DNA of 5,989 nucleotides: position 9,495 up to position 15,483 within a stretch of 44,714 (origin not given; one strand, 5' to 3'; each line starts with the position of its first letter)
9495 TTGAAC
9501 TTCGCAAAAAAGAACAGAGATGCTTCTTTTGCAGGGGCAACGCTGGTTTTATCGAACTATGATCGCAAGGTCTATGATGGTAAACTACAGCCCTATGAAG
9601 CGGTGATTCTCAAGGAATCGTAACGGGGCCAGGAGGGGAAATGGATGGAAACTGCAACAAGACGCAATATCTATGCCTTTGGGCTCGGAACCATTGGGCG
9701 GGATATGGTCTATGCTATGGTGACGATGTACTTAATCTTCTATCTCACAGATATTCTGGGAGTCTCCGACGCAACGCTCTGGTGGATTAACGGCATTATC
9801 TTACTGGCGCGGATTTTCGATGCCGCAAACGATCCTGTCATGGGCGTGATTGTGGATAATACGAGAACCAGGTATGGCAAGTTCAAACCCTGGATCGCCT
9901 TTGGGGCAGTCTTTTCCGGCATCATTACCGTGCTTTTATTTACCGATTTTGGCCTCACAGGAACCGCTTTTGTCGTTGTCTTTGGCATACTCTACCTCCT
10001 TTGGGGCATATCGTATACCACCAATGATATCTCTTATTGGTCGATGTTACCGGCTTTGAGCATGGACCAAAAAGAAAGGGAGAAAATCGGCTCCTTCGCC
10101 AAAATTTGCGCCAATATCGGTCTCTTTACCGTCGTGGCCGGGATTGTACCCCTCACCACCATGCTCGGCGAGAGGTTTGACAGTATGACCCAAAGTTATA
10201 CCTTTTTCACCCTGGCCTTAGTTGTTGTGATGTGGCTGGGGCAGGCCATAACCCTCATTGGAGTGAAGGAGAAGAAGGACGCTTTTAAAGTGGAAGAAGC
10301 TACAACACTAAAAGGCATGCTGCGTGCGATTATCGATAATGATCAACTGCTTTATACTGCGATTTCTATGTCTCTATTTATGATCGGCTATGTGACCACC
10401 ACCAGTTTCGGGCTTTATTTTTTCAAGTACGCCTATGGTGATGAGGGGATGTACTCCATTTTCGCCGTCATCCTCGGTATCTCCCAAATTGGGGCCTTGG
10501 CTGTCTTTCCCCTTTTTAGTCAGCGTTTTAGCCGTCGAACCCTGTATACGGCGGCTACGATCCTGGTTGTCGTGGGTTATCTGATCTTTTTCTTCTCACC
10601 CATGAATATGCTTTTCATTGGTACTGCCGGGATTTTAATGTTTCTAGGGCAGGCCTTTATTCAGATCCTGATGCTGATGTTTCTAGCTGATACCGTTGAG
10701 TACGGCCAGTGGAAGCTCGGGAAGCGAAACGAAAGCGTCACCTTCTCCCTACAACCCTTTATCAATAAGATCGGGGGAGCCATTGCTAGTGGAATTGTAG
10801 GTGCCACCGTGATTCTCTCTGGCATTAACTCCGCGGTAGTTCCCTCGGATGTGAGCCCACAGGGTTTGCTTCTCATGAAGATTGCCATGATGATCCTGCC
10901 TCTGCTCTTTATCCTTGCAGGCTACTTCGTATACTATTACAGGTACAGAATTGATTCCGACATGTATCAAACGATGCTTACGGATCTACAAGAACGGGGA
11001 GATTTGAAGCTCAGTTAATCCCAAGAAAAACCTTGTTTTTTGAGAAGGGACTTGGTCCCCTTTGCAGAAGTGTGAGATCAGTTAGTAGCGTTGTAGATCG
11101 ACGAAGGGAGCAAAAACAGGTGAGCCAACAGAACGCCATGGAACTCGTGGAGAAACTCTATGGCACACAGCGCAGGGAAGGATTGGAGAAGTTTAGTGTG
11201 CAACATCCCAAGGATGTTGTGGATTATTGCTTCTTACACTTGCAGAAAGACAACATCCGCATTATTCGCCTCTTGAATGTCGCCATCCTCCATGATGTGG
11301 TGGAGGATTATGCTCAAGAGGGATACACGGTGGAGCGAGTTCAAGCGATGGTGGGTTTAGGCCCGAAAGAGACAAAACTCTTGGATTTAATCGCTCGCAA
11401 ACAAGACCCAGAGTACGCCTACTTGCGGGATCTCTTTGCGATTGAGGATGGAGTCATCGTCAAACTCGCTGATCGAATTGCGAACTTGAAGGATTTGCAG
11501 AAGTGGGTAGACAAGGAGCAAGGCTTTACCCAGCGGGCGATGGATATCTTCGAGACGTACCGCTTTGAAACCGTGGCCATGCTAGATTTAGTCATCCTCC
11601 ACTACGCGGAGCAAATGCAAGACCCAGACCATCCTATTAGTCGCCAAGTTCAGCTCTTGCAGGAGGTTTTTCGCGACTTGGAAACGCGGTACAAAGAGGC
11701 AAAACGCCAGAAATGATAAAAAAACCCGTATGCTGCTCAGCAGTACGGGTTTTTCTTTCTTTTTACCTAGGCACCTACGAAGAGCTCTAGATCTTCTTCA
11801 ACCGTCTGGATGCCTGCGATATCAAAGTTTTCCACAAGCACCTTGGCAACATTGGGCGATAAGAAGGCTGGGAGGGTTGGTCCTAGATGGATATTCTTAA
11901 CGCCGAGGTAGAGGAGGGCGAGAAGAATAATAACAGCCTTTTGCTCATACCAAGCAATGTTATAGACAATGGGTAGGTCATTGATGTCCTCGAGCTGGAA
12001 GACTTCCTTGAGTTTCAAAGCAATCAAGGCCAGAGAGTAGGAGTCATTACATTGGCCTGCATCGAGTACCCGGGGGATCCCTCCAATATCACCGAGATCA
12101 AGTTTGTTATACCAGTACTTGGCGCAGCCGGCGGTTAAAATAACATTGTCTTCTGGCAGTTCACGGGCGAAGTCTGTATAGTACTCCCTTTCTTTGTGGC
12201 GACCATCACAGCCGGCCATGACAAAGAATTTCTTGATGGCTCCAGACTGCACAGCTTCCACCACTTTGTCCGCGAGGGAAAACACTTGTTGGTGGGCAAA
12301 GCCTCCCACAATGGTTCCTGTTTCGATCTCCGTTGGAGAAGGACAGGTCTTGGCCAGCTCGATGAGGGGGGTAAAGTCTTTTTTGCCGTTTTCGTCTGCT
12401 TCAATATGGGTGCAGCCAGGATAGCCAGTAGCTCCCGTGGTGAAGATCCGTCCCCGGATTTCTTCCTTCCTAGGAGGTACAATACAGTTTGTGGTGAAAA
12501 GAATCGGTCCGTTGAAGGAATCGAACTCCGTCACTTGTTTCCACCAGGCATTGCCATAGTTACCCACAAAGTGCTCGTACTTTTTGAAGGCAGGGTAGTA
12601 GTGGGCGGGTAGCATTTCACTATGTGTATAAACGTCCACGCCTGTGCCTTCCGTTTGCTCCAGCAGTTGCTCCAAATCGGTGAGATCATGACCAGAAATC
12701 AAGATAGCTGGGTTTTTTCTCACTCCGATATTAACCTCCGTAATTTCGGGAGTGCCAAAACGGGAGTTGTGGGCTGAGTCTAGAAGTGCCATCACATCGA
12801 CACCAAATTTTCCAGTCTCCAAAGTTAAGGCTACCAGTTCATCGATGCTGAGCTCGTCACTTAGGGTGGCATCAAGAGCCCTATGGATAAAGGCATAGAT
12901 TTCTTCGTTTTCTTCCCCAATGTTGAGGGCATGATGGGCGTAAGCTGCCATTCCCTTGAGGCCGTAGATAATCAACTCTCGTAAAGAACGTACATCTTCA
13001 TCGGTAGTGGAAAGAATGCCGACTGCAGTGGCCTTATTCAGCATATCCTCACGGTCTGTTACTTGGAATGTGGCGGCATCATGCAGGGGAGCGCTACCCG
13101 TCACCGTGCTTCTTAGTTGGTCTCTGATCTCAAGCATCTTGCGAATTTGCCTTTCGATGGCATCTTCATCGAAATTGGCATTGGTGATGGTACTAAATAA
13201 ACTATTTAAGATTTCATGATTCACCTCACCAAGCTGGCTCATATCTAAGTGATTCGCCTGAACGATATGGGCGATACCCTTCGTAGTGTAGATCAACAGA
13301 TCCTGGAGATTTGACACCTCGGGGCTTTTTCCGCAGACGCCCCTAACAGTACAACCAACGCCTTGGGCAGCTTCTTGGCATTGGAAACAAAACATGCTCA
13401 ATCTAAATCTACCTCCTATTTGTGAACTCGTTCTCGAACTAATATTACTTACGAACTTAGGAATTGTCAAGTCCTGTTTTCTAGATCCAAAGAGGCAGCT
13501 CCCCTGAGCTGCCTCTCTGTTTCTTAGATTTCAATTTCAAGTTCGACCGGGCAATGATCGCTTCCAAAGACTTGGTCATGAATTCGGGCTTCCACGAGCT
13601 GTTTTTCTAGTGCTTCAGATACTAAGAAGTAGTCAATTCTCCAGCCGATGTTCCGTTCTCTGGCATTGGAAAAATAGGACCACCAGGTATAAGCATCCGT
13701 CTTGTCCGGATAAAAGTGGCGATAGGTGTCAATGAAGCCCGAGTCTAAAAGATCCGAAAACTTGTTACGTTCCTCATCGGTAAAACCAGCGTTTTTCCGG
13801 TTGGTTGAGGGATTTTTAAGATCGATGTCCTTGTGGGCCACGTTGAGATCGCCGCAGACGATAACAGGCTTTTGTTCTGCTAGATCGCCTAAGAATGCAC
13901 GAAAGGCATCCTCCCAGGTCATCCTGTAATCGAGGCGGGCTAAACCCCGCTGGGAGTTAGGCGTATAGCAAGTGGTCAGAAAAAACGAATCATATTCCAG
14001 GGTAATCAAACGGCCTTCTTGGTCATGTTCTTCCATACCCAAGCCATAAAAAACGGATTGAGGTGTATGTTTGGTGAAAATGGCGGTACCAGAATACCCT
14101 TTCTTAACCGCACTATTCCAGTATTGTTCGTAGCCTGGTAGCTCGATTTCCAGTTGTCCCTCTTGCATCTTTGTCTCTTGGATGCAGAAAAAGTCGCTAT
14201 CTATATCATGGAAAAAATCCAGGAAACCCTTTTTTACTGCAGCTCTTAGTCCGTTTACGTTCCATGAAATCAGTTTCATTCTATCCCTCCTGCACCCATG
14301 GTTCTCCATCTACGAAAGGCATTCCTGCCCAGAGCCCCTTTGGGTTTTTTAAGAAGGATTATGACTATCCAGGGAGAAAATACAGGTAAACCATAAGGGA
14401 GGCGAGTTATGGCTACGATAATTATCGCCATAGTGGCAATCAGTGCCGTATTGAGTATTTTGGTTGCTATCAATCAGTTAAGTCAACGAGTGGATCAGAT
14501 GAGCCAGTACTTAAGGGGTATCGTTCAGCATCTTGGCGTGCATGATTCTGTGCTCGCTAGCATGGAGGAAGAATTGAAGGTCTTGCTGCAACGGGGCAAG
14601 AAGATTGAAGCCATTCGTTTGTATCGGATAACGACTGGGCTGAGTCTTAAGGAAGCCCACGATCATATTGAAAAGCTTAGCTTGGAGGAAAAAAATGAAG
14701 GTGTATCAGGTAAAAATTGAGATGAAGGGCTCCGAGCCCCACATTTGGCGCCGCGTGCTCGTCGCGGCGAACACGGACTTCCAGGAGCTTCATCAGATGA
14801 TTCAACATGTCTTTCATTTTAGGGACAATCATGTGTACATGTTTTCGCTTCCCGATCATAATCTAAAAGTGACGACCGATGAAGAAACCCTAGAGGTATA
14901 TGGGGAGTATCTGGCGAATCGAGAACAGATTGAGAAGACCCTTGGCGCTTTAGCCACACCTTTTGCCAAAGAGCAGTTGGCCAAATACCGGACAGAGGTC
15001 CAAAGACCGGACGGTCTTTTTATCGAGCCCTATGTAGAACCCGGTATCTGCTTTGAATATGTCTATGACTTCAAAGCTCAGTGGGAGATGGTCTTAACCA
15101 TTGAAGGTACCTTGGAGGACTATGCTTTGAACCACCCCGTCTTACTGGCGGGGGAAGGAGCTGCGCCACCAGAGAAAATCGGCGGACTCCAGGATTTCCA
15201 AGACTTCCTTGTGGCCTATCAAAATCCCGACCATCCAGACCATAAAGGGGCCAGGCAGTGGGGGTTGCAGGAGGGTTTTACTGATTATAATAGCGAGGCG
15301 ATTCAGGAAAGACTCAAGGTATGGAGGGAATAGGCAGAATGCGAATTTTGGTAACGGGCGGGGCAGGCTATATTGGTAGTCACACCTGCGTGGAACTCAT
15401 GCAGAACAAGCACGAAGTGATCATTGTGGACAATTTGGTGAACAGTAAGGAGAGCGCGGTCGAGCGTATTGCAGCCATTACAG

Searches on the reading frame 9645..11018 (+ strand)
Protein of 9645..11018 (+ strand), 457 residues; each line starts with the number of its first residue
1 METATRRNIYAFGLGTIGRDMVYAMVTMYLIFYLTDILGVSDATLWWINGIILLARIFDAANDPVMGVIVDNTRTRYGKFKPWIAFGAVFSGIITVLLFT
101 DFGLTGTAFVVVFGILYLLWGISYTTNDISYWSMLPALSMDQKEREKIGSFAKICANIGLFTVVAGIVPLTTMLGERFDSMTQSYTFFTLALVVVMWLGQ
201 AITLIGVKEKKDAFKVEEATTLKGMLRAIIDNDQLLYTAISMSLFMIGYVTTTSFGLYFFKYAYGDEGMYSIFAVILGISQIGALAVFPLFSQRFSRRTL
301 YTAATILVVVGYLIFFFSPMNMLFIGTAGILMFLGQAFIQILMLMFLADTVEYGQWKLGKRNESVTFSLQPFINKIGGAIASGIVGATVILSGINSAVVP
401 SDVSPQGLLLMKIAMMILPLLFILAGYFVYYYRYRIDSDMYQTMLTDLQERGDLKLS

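Call 37: search_protein_families(library=pfam, max_evalue=1e-8, proteins=[window:9645-11018:+])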
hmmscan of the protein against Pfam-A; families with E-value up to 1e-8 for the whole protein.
window:9645-11018:+ (457 aa): 2 families
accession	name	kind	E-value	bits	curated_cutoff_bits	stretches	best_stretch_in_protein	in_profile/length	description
PF13347.12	MFS_2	-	4.8e-78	263.1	27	1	12-437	2-426/427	MFS/sugar transport protein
PF07690.21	MFS_1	-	4.3e-09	36.2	33.4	1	14-381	3-346/347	Major Facilitator Superfamily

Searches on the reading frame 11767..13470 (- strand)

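Call 38: search_protein_families(library=pfam, max_evalue=1e-8, proteins=[window:11767-13470:-])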
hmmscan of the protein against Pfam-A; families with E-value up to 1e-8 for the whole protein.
window:11767-13470:- (567 aa): 1 family
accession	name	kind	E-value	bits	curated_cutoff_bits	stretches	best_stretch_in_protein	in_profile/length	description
PF03063.25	Prismane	-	3.2e-179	597.3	27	1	26-562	1-513/513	Prismane/CO dehydrogenase family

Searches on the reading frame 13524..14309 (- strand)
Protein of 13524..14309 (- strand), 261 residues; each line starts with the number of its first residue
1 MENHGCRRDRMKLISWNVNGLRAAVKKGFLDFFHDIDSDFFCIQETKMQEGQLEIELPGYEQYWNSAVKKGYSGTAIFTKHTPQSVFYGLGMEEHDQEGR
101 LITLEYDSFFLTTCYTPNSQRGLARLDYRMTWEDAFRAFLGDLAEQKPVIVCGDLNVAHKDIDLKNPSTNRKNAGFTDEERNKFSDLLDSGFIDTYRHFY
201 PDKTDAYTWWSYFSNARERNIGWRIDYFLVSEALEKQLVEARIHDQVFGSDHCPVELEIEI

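Call 38: search_protein_families(library=pfam, max_evalue=1e-8, proteins=[window:13524-14309:-])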
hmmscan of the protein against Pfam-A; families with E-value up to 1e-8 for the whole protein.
window:13524-14309:- (261 aa): 1 family
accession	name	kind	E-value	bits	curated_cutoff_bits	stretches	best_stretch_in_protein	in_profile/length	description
PF03372.29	Exo_endo_phos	-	5.2e-33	115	24.5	1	14-252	1-225/225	Endonuclease/Exonuclease/phosphatase family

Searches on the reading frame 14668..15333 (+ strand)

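Call 38: search_protein_families(library=pfam, max_evalue=1e-8, proteins=[window:14668-15333:+])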
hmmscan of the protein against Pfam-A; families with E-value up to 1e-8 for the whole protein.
window:14668-15333:+ (221 aa): 1 family
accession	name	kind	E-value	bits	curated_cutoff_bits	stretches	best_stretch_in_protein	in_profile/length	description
PF07929.16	PRiA4_ORF3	-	5.7e-39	134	26.6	1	11-208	1-165/173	Plasmid pRiA4b ORF-3-like protein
